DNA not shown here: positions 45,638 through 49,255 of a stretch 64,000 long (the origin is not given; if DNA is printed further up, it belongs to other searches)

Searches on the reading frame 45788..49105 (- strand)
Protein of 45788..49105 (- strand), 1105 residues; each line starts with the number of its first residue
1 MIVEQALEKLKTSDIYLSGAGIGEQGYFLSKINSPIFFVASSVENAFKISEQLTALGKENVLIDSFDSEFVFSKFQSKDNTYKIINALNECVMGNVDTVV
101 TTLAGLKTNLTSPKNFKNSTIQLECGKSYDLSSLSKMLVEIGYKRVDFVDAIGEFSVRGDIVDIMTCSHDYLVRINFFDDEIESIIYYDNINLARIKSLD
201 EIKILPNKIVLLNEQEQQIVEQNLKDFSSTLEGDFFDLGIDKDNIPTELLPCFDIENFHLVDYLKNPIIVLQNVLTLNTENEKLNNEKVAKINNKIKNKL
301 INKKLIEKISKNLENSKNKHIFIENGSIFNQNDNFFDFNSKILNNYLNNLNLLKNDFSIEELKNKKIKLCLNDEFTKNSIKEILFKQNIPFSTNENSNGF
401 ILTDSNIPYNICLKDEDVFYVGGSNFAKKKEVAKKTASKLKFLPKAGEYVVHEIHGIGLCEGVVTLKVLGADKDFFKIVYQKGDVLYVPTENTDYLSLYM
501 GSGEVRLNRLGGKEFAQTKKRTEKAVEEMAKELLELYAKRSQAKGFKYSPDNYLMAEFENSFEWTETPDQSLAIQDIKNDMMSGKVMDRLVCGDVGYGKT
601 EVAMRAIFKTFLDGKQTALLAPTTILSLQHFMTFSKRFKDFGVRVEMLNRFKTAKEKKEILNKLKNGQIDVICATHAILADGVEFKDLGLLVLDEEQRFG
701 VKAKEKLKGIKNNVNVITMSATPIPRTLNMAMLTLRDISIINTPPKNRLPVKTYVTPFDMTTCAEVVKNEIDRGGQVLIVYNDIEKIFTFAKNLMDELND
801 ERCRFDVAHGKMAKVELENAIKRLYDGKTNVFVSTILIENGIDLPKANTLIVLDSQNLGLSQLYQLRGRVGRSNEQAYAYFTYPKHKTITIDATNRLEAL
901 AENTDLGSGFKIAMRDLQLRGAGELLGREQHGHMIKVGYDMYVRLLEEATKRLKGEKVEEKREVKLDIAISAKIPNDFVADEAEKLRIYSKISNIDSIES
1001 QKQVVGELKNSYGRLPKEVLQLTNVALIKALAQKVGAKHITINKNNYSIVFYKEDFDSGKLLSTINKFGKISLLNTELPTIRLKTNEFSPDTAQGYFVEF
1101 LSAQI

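Call 15: search_protein_families(library=pfam, proteins=[window:45788-49105:-], max_evalue=0.001)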
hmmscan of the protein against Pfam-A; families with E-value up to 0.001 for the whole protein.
window:45788-49105:- (1105 aa): 6 families
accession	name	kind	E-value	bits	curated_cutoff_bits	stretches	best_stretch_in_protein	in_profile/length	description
PF00270.35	DEAD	-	1.3e-26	93.7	26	1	567-729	1-165/167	DEAD/DEAH box helicase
PF17757.6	UvrB_inter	-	5.6e-24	84.5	22.9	1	121-208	1-89/91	UvrB interaction domain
PF00271.37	Helicase_C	-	3.1e-22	79.4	23.5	1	767-873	6-109/110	Helicase conserved C-terminal domain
PF03461.20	TRCF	-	2e-19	70.2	25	1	969-1055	2-88/95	TRCF domain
PF02559.22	CarD_TRCF_RID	-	1.9e-14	53.9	23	1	445-499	2-56/57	CarD-like/TRCF RID domain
PF22590.2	Cas3-like_C_2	-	1.7e-05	25.4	27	1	774-874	2-105/106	CRISPR-associated nuclease/helicase Cas3, C-terminal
